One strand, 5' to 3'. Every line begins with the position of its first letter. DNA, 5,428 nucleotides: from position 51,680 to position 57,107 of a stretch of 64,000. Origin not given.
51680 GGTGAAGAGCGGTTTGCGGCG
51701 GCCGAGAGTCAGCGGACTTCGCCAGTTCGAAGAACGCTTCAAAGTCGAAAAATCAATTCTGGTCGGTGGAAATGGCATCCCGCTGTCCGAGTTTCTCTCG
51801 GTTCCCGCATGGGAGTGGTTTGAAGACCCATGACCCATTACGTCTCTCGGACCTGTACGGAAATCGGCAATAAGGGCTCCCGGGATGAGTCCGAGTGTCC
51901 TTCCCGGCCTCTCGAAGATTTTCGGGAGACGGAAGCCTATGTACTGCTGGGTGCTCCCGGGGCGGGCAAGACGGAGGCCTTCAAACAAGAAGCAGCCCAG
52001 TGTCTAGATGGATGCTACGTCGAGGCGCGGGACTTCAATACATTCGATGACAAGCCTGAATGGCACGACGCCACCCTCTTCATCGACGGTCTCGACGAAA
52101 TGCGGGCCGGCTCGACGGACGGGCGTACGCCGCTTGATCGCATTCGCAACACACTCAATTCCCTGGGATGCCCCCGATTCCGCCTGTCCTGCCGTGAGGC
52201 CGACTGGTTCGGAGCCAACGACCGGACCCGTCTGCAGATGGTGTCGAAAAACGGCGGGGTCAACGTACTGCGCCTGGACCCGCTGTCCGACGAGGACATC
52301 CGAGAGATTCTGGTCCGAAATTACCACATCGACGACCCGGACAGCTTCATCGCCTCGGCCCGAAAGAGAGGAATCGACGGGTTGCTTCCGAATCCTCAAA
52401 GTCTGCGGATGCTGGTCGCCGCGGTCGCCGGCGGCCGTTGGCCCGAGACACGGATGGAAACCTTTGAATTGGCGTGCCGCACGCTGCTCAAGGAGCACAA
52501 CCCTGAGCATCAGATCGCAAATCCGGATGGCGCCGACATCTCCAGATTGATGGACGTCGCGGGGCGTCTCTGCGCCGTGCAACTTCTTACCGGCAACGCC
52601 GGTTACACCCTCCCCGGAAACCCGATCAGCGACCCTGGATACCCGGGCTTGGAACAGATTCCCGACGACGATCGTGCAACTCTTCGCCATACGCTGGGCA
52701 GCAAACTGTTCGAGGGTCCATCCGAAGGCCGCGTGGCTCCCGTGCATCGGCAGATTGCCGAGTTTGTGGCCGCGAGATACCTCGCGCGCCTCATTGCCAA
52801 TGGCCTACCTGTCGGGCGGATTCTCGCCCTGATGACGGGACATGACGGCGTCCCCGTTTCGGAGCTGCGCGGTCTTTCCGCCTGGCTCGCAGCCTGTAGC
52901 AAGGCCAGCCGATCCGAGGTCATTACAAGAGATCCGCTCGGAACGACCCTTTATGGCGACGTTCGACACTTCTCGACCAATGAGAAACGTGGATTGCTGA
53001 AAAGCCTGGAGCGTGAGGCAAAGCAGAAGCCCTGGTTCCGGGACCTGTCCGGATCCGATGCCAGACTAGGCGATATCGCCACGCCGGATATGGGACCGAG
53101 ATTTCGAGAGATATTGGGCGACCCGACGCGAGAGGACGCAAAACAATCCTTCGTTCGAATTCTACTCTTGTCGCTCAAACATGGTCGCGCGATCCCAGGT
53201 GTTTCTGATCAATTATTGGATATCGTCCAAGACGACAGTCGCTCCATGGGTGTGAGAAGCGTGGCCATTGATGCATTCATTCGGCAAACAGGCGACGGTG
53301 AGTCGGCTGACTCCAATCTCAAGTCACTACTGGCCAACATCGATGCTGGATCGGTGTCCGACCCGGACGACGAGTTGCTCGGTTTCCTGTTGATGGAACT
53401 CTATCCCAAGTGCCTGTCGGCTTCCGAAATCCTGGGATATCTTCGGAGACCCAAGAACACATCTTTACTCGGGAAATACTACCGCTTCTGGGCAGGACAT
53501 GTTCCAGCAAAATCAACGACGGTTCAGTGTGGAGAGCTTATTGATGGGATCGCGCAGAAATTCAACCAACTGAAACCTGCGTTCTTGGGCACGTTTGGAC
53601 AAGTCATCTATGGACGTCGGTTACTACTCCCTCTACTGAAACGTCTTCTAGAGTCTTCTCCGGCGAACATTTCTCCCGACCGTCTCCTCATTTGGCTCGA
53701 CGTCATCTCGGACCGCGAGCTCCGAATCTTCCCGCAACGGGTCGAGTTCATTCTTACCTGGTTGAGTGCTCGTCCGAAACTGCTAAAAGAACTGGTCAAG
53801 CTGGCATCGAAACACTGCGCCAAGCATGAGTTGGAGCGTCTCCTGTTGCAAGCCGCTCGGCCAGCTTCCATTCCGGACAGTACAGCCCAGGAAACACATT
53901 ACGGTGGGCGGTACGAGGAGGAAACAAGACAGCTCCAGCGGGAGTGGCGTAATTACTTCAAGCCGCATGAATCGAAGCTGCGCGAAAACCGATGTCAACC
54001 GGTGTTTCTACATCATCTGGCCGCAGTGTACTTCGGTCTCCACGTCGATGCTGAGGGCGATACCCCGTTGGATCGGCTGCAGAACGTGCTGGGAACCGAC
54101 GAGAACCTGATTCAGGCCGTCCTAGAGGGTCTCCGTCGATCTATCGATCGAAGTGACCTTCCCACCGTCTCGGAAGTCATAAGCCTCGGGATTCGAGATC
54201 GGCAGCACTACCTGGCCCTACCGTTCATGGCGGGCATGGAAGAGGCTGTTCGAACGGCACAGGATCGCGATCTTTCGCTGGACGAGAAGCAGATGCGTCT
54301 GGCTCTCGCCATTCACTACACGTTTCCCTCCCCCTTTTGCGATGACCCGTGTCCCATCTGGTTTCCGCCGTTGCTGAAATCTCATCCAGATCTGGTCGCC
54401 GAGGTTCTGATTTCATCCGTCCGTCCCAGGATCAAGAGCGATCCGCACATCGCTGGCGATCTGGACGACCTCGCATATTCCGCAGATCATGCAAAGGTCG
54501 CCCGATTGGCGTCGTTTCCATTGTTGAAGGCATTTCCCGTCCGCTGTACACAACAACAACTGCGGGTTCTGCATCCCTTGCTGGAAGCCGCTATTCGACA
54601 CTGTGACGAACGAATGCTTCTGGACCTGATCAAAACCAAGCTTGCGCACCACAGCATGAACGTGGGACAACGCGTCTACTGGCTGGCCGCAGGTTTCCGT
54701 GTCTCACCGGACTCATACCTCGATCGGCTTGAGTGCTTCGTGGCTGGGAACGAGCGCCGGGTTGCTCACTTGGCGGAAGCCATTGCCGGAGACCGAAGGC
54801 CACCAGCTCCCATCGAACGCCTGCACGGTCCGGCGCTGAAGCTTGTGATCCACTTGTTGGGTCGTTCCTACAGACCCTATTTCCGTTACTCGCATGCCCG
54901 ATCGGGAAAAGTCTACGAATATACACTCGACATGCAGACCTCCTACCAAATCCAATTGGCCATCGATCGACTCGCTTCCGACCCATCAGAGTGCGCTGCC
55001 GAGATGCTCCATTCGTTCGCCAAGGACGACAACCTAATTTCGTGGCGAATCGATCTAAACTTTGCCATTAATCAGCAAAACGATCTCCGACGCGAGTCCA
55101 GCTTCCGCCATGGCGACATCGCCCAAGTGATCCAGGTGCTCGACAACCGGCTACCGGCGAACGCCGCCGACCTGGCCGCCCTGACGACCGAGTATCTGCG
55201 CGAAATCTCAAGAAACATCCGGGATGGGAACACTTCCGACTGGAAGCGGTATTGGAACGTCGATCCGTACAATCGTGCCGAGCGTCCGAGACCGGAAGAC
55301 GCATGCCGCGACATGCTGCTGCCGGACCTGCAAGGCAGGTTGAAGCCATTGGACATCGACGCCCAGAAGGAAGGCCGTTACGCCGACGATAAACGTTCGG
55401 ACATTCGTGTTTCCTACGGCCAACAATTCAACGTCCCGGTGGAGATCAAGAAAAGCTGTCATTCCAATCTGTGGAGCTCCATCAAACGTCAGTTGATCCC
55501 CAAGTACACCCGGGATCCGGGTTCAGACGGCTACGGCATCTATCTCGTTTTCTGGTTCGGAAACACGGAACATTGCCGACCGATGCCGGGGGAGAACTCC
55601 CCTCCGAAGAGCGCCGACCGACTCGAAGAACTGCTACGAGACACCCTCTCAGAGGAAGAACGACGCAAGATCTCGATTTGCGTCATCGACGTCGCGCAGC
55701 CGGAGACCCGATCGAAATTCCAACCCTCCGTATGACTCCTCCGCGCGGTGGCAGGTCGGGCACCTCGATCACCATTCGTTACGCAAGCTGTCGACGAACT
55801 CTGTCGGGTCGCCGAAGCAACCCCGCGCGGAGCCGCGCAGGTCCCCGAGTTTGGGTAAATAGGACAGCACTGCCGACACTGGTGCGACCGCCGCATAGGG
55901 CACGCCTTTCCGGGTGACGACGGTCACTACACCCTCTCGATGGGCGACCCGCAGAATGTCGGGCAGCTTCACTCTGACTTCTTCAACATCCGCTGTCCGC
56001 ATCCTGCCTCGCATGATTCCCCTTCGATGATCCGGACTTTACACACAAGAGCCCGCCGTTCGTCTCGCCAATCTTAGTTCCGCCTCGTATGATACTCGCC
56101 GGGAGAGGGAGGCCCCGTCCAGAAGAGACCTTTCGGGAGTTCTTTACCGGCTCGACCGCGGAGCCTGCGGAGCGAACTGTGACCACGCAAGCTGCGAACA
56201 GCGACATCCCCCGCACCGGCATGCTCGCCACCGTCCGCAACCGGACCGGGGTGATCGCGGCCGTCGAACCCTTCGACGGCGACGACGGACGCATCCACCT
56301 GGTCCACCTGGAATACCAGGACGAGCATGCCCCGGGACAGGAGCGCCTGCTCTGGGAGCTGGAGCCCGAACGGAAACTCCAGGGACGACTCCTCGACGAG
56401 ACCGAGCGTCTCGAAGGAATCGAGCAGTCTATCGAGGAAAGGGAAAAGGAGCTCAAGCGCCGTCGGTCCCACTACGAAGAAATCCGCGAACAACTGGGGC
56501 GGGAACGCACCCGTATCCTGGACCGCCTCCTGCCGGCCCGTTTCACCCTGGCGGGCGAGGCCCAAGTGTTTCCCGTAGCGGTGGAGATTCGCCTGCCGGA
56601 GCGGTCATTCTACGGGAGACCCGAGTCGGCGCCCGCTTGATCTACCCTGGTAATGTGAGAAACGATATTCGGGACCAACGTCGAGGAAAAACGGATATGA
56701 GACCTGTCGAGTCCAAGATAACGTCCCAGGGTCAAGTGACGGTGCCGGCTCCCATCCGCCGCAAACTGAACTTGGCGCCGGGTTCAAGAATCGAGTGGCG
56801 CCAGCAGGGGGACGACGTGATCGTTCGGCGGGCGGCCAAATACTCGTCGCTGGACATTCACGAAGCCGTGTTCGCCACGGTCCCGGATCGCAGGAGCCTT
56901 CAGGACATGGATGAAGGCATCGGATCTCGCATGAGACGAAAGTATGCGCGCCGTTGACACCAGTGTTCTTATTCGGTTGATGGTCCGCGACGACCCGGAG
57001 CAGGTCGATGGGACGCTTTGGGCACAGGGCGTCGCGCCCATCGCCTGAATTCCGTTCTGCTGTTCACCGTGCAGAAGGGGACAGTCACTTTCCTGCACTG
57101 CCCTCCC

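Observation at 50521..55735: Coupled DUF4143 AAA+ ATPase and a 1301-aa NACHT/STAND NTPase with a nuclease-like domain at the C-terminus: candidate undescribed two-gene defence module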

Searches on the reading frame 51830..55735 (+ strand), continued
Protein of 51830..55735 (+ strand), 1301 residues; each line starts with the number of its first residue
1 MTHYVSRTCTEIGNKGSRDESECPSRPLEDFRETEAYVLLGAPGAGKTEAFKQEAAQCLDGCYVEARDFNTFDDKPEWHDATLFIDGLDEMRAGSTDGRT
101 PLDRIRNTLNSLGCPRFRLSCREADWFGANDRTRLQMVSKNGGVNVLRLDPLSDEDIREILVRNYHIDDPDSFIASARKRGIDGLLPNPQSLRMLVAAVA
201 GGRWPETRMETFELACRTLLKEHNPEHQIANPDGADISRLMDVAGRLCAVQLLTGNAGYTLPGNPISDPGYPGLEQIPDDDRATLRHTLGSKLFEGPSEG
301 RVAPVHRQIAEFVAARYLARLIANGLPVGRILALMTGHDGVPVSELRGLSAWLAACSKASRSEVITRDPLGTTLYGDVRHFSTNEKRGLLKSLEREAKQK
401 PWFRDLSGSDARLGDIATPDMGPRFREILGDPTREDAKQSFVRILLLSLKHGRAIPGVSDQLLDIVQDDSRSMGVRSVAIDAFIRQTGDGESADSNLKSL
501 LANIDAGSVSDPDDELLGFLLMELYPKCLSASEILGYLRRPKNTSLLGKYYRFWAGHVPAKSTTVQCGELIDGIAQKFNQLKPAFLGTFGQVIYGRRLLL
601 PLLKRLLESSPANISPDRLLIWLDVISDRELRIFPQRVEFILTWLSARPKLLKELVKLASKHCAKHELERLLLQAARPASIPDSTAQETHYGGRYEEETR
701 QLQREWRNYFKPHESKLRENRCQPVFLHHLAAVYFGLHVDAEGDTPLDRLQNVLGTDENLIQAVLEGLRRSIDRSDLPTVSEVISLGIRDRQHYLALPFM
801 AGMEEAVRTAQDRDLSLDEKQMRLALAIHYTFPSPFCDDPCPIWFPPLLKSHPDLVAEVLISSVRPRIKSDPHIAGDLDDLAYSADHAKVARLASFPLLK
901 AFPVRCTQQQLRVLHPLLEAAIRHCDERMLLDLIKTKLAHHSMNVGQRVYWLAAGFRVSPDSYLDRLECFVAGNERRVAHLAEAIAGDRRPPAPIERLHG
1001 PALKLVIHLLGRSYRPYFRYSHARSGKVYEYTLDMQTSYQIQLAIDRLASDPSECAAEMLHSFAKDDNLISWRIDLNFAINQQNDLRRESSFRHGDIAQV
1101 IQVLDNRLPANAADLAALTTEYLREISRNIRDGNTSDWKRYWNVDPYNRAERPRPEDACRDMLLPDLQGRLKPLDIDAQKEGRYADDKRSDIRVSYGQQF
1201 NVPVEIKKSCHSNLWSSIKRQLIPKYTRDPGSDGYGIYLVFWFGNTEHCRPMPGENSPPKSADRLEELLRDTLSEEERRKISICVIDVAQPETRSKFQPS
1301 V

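Call 89: search_dna_similar(query=window:51830-55735:+, collection=plasmids, mode=protein, max_rows=60)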
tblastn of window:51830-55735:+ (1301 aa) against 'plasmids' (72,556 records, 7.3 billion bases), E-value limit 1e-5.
Records with a match: 56; places in all: 58; records where one place covers at least 80% of the query: 4.
Best place of each record, by identity: <60% 56.
By first word of the organism name: Rhizobium 11; Bradyrhizobium 5; Agrobacterium 5; Vibrio 4; Sinorhizobium 4; Rhodococcus 3; Pantoea 2; Burkholderia 2; Sulfitobacter 2; Azospirillum 2; and 16 more.
By predicted mobility (MOB-suite, as given by PLSDB): conjugative 31; non-mobilizable 17; mobilizable 8.
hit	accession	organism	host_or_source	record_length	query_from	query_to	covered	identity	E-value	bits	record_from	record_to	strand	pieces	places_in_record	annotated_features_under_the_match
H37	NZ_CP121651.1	Bradyrhizobium sp. CB82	Stylosanthes guianensis,cell culture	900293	16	1289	89%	29.7%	6e-55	415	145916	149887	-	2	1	hypothetical protein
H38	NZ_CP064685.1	Bradyrhizobium sp. CW1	Acmispon strigosus,cell culture,bulk ...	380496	1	1289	88%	29.7%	1e-59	421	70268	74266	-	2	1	hypothetical protein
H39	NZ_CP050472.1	Vibrio campbellii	single cell,seawater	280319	13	1298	86%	27.7%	9e-56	403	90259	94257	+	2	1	hypothetical protein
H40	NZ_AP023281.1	Agrobacterium vitis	Vitis vinifera,grapevine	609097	21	1292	79%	29.1%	3e-49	323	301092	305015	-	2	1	hypothetical protein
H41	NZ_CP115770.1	Paracoccus sediminicola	cell culture,sediment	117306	38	1291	82%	26.9%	2e-34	259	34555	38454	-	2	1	hypothetical protein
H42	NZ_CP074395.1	Agrobacterium salinitolerans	Cotton,tiaaue sample,root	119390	18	1296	60%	32.8%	1e-44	312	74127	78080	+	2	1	hypothetical protein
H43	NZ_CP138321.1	Agrobacterium fabrum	Blueberry,Crown gall tissues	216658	20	1301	60%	33.0%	4e-47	331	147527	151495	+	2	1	hypothetical protein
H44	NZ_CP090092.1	Rhizobium leguminosarum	Galega,Cell culture,Plant nodule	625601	18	1298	59%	32.7%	5e-48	320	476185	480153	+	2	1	hypothetical protein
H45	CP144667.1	Agrobacterium tumefaciens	Sedum,cell culture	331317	20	1300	57%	33.5%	2e-44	337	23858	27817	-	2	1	hypothetical protein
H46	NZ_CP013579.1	Rhizobium phaseoli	Phaseolus vulgaris,Whole ...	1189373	20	1296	57%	33.3%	3e-42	306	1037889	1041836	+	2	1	record has no annotation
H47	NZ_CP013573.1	Rhizobium phaseoli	Phaseolus vulgaris,Whole ...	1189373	20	1296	57%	33.3%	3e-42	306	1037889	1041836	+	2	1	record has no annotation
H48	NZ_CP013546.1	Rhizobium phaseoli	Phaseolus vulgaris,Whole ...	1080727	20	1296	57%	33.3%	5e-42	306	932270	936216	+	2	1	record has no annotation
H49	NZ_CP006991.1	Rhizobium etli bv. mimosae str. IE4771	Phaseolus vulgaris,whole organism,nodule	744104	20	1291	59%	32.0%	9e-42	305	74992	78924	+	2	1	hypothetical protein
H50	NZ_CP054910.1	Pantoea ananatis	-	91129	21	1297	54%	33.8%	2e-52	365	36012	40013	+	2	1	hypothetical protein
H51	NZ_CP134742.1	Pantoea agglomerans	cell culture,Water from creek adjacent ...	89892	28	1289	52%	34.6%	1e-53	372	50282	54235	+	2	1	hypothetical protein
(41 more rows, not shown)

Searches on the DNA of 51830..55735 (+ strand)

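Call 52: search_dna_similar(query=L014:3947-7900:+, collection=ecoli_genomes, mode=distant, max_rows=10)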
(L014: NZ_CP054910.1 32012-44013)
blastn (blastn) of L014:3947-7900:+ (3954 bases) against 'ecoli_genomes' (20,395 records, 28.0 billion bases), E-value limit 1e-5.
No match.

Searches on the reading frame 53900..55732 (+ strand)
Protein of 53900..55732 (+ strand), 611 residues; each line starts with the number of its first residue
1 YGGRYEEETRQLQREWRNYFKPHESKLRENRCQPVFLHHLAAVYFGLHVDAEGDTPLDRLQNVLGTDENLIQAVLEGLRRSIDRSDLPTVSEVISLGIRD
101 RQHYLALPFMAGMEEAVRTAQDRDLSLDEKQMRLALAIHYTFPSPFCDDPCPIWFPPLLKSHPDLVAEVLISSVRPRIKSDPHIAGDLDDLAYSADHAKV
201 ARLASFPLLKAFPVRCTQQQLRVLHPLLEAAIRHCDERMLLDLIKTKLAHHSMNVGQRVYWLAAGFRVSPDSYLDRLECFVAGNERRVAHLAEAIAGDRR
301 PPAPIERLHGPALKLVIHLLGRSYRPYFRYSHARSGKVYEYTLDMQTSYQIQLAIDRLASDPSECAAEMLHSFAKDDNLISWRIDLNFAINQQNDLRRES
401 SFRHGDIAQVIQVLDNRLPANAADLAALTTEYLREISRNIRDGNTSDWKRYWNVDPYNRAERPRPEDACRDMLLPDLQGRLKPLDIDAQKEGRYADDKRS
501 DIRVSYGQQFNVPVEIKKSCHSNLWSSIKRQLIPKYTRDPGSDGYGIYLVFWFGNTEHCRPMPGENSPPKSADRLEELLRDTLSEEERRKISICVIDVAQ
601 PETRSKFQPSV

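Call 51: search_protein_families(library=ncbifam, proteins=[window:53900-55732:+], max_evalue=0.001)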
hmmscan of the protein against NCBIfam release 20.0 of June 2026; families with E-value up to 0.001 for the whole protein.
window:53900-55732:+ (611 aa): 2 families
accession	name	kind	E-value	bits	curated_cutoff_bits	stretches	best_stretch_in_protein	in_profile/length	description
NF058535.1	antiphage_EruA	equivalog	7e-118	395.5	1000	1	4-598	736-1317/1318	NACHT domain-containing antiphage protein EruA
NF058534.1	antiphage_HyoA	equivalog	5.5e-19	67.3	1200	1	151-581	975-1405/1430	NACHT domain-containing antiphage protein HyoA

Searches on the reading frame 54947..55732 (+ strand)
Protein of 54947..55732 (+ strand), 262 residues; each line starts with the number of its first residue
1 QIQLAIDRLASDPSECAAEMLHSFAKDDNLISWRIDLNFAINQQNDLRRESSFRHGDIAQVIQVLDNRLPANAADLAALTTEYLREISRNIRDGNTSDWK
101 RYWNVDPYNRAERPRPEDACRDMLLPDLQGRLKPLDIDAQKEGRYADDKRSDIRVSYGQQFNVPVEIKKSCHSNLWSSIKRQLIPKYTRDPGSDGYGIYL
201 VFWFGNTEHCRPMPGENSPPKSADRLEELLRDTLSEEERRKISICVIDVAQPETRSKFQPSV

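Call 45: predict_structure(alignment_id=A1)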
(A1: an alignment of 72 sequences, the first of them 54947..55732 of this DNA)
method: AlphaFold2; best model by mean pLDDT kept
length: 262 residues; sequences in the alignment: 72
mean_pLDDT: 85.0   pTM: 0.69
mean pLDDT of the five models: 85.0, 82.0, 81.4, 80.8, 78.2
residues with pLDDT >= 90: 153; 70-90: 67; 50-70: 29; < 50: 13
segments of 3 or more residues with pLDDT < 50: 55-57, 59-65
pLDDT, mean of each block of 10 residues (from residue 1): 93 92 94 93 81 49 58 92 94 81 89 91 96 94 64 90 93 91 72 87 93 86 95 91 94 63 54
secondary structure, 60 per line:
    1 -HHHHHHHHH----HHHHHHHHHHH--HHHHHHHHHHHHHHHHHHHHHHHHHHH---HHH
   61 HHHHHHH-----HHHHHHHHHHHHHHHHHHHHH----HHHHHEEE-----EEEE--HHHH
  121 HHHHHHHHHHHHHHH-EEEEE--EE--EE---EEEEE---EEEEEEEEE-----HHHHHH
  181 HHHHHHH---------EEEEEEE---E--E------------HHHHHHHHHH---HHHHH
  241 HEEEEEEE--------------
elements in order: H2-10 H15-25 H28-54 H58-67 H73-93 H98-102 E103-105 E111-114 H117-135 E137-141 E153-157 E161-169 H175-187 E197-203 H223-232 H236-241 E242-248

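Call 47: fold_search(model_id=the predicted structure, library=pdb)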
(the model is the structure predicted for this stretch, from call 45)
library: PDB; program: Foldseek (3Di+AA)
matches with E <= 10: 853; with E <= 0.001: 0
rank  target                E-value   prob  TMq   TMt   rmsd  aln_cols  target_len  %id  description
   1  4dap                  1.3e-02  0.96  0.27  0.30   6.3       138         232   10  The structure of Escherichia coli SfsA (released 2013-08-14)
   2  1wtd_A                1.7e-02  0.51  0.23  0.23  13.2       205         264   10  Crystal structure of type II restrcition endonuclease, EcoO109I DNA-free form (released 2004-12-14)
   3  1wtd_B                2.4e-02  0.63  0.26  0.26  12.8       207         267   11  Crystal structure of type II restrcition endonuclease, EcoO109I DNA-free form (released 2004-12-14)
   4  6ut7_G                3.7e-02  0.87  0.28  0.20   7.1       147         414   14  Fitted model for the tetradecameric assembly of Thermococcus gammatolerans McrB AAA+ hexamers with bound McrC (released 2020-10-21)
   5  3bm3_A                4.4e-02  0.47  0.25  0.26  12.9       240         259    9  Restriction endonuclease PspGI-substrate DNA complex (released 2008-09-16)
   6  3bm3_B                4.7e-02  0.44  0.24  0.24  13.0       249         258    7  Restriction endonuclease PspGI-substrate DNA complex (released 2008-09-16)
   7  6sce_A                5.2e-02  0.72  0.27  0.13  11.8       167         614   17  Structure of a Type III CRISPR defence DNA nuclease activated by cyclic oligoadenylate (released 2020-02-19)
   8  8q44_A                5.2e-02  0.69  0.32  0.20  15.6       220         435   10  Crystal structure of cA4-bound Can2 (E364R) in complex with oligo-T DNA (released 2023-11-22)
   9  9bgk_F                7.1e-02  0.66  0.25  0.07   7.9       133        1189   14  Structure of V.cholera DdmDE (2D:1E) in complex with DNA (released 2024-10-23)
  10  8u3k_A                7.5e-02  0.63  0.23  0.07   7.7       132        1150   13  DdmDE handover complex (released 2024-07-10)
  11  8q3z_A                1.0e-01  0.93  0.24  0.15   4.3       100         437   15  Crystal structure of cA4-bound Can2 from Thermoanaerobacter brockii (released 2023-11-22)
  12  9ki0_A                1.0e-01  0.54  0.24  0.07   8.2       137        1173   14  structure of DdmD dimer with ssDNA with AGS (released 2025-02-19)
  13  1az4_B                1.0e-01  0.51  0.23  0.27   7.7       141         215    9  ECORV ENDONUCLEASE, UNLIGANDED, FORM B, T93A MUTANT (released 1998-05-27)
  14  8q43_A                1.1e-01  0.92  0.24  0.16   4.3       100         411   15  Crystal structure of cA4-bound Can2 (E341A) in complex with oligo-C DNA (released 2023-11-22)
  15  1bss_B                1.6e-01  0.51  0.20  0.22   6.0        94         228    8  ECORV-T93A/DNA/CA2+ (released 1998-09-02)
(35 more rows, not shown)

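Call 51: search_protein_families(library=ncbifam, proteins=[window:54947-55732:+], max_evalue=0.001)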
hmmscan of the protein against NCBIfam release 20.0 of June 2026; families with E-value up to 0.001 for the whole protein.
window:54947-55732:+ (262 aa): 2 families
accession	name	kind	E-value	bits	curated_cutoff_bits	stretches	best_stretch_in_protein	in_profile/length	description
NF058535.1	antiphage_EruA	equivalog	8e-76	256.2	1000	1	2-249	1075-1317/1318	NACHT domain-containing antiphage protein EruA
NF058534.1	antiphage_HyoA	equivalog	9.4e-10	36.7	1200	1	8-233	1189-1406/1430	NACHT domain-containing antiphage protein HyoA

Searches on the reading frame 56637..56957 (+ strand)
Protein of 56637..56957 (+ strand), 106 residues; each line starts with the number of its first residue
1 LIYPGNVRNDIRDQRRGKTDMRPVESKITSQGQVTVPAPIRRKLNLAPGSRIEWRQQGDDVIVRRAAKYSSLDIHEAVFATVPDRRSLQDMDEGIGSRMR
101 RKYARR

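Call 7: search_protein_families(library=pfam, proteins=[window:56637-56957:+], max_evalue=0.01)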
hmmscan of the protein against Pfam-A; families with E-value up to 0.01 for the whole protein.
window:56637-56957:+ (106 aa): 2 families
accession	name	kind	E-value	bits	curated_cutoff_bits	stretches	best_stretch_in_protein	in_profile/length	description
PF04014.23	MazE_antitoxin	-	3e-10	40.3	24.7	1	27-64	3-41/48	Antidote-toxin recognition MazE, bacterial antitoxin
PF15937.10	PrlF_antitoxin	-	4e-06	27.4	32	1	25-69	1-46/99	prlF antitoxin for toxin YhaV_toxin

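Call 99: search_protein_families(library=ncbifam, proteins=[window:56637-56957:+], max_evalue=0.1)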
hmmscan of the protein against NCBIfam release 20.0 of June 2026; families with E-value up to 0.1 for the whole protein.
window:56637-56957:+ (106 aa): 6 families
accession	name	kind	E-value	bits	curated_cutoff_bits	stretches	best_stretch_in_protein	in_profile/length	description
TIGR01439.1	lp_hng_hel_AbrB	domain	4.4e-12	45.5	28.3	1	26-66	2-43/44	transcriptional regulator, AbrB family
NF007429.0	PRK09974.1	equivalog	5.8e-08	32.6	125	1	23-67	12-57/114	type II toxin-antitoxin system PrlF family antitoxin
NF050106.1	TA_MazE_antitoxin_Deino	equivalog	0.0055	16.9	65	1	32-62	1-31/65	type II toxin-antitoxin system MazE family antitoxin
NF040962.1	near_HgcAB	equivalog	0.011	15.5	70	1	28-52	10-34/70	HgcAB-associated protein HgcC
NF001476.0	PRK00326.2-2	equivalog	0.042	13.5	162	1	26-77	11-60/163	division/cell wall cluster transcriptional repressor MraZ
NF006352.0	PRK08577.1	equivalog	0.097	12.7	140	0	27-51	8-32/136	hypothetical protein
